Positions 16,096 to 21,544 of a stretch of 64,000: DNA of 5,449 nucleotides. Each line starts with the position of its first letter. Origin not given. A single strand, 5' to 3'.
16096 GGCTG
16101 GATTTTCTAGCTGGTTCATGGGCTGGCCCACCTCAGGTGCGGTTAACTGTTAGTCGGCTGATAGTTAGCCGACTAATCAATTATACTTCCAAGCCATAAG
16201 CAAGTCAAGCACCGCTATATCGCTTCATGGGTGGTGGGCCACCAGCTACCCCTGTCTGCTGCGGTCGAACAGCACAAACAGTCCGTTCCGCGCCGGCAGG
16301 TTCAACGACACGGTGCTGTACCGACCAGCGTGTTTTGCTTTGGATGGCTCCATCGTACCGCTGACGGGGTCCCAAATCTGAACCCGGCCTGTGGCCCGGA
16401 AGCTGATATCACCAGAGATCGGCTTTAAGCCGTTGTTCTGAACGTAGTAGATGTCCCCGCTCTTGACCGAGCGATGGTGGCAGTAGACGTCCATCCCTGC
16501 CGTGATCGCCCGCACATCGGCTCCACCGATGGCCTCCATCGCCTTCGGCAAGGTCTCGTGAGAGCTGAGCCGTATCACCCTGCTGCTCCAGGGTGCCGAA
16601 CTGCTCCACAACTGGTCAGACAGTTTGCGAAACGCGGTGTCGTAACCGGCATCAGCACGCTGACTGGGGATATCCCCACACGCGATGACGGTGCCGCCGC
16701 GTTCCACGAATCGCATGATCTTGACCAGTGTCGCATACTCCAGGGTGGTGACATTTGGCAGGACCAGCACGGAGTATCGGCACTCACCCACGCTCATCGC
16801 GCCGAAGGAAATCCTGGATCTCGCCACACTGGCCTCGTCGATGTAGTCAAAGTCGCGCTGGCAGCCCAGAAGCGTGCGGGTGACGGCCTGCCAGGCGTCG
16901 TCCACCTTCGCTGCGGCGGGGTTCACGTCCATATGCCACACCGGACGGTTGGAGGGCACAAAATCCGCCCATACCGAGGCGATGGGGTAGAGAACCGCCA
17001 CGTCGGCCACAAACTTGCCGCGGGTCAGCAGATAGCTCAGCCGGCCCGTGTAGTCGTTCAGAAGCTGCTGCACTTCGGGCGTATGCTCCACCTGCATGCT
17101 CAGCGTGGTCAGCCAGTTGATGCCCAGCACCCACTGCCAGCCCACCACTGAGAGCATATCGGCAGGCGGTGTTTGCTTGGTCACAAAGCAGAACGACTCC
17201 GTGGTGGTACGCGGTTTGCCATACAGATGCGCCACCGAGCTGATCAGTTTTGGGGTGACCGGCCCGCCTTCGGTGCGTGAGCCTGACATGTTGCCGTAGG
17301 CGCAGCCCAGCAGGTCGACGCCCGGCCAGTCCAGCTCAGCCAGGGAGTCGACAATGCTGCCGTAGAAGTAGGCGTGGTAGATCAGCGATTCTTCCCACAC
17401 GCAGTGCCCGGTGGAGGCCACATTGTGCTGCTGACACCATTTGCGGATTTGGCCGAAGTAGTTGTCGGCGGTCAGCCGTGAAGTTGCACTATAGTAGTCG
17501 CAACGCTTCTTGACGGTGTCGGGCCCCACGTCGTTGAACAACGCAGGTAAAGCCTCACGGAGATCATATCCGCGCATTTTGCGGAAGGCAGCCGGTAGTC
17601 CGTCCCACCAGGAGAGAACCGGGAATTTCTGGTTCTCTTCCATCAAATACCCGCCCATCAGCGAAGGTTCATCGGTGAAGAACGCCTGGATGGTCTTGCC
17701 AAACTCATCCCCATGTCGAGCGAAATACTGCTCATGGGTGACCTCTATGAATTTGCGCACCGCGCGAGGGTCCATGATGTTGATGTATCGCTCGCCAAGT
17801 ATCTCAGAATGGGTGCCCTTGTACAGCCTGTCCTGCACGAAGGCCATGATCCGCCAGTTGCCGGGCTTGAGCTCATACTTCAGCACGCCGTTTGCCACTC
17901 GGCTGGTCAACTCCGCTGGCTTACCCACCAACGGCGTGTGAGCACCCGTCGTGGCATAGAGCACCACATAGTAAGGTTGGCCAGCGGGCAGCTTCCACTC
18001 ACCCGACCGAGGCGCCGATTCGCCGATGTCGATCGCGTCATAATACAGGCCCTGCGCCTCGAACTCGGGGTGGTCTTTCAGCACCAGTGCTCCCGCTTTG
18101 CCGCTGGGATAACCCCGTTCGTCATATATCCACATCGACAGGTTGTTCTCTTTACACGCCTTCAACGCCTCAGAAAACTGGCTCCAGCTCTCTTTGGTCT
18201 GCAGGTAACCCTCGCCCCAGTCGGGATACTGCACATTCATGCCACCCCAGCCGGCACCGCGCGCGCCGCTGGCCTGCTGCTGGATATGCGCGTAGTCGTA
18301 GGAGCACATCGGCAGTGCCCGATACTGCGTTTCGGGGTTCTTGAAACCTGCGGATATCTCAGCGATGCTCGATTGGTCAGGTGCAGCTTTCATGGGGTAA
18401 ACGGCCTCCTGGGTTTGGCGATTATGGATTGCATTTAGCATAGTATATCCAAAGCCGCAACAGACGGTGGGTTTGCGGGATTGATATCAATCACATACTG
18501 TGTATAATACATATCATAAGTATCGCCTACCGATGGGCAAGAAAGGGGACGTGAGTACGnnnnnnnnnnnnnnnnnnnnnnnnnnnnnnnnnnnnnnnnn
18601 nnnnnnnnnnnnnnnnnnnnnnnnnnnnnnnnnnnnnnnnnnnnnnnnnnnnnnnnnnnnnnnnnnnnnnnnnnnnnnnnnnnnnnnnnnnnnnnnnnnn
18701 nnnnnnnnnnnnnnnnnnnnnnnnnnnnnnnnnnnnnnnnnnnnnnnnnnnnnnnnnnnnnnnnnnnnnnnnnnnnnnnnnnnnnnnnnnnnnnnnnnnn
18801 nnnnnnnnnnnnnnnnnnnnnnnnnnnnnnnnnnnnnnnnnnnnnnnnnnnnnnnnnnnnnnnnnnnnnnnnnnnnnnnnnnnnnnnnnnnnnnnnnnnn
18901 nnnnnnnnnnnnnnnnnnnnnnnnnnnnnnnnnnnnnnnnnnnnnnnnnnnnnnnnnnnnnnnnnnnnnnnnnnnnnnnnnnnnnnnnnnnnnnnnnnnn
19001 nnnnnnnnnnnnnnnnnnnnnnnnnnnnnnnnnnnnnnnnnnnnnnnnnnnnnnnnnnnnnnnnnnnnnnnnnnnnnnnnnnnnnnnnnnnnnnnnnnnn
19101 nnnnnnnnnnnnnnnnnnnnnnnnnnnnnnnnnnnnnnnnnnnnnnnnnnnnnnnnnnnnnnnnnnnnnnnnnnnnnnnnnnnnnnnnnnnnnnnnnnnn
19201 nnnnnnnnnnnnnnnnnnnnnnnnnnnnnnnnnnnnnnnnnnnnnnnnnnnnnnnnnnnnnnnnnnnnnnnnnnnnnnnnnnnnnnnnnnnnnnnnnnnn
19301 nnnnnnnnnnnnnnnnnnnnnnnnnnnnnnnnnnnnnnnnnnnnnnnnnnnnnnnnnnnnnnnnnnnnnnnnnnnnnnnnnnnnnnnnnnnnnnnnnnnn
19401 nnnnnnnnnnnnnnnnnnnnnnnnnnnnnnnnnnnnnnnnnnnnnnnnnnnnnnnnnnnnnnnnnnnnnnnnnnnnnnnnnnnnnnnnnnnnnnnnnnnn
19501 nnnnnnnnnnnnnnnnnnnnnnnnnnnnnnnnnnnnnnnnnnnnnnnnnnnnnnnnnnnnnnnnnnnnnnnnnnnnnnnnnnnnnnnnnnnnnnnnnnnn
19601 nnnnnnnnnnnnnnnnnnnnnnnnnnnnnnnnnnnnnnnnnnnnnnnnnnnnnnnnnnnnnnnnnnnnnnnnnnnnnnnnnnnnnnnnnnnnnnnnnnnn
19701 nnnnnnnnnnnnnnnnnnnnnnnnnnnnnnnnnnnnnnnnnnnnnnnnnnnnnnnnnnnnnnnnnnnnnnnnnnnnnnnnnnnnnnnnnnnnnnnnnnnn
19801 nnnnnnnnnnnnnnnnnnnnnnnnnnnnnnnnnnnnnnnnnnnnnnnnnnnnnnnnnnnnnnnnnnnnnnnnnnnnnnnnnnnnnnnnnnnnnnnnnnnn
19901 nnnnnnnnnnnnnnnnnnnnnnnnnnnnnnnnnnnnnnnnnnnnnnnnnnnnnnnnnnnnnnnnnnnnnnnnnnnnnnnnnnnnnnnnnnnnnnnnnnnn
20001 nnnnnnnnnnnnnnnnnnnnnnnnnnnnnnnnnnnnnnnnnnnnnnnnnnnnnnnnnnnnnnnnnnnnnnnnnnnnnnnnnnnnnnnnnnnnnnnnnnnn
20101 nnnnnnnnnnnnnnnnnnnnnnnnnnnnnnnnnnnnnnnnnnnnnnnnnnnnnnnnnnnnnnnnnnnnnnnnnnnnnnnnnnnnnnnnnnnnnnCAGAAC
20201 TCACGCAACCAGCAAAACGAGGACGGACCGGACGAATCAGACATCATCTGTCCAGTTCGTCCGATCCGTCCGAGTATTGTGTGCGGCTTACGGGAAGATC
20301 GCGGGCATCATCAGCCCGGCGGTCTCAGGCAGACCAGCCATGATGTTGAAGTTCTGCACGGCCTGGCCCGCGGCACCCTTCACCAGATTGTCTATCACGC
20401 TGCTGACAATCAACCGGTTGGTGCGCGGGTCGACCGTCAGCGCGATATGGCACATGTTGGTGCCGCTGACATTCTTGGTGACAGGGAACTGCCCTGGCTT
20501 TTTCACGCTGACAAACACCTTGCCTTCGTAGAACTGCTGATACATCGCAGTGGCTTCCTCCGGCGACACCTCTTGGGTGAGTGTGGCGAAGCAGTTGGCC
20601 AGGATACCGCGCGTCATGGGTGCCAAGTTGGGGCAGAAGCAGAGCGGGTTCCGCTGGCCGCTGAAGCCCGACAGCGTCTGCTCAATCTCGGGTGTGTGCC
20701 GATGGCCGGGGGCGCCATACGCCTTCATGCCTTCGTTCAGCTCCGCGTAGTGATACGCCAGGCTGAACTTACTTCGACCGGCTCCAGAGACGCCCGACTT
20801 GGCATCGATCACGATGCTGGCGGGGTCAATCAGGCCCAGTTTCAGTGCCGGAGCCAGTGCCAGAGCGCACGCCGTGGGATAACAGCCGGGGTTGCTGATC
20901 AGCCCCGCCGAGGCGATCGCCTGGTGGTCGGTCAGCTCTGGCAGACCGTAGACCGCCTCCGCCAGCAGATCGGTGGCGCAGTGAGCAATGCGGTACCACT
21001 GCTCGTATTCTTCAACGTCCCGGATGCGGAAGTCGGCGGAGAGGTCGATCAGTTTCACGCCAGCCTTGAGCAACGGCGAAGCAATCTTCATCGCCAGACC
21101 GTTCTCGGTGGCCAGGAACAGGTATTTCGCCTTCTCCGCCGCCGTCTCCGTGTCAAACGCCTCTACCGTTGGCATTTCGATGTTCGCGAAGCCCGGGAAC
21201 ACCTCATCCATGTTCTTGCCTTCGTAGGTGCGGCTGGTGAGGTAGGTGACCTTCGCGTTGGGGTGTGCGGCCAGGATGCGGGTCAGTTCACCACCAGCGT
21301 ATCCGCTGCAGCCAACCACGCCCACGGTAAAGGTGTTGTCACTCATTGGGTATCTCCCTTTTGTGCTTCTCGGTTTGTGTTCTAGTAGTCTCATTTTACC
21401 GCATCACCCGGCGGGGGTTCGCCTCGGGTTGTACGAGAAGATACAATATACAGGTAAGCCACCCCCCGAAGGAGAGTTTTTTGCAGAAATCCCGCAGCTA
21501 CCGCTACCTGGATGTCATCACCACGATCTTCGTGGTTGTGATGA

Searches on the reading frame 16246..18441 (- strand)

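Call 29: search_protein_families(library=pfam, proteins=[window:16246-18441:-], max_evalue=0.00001)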
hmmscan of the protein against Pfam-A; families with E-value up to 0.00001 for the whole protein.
window:16246-18441:- (731 aa): 1 family
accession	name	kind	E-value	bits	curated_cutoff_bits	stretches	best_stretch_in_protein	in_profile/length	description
PF17132.9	Glyco_hydro_106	-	1.4e-33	116.8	29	2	459-699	516-738/743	alpha-L-rhamnosidase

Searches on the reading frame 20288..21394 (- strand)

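Call 29: search_protein_families(library=pfam, proteins=[window:20288-21394:-], max_evalue=0.00001)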
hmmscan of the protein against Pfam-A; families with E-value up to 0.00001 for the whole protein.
window:20288-21394:- (368 aa): 3 families
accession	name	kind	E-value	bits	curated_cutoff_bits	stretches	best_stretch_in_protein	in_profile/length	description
PF22698.1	Semialdhyde_dhC_1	-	7.9e-58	195.4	27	1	171-336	1-165/165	Semialdehyde dehydrogenase, dimerisation domain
PF01118.30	Semialdhyde_dh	-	2.9e-27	95.9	26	1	23-158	1-117/121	Semialdehyde dehydrogenase, NAD binding domain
PF02774.23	Semialdhyde_dhC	-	3.6e-24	86.3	26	1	180-339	1-184/184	Semialdehyde dehydrogenase, dimerisation domain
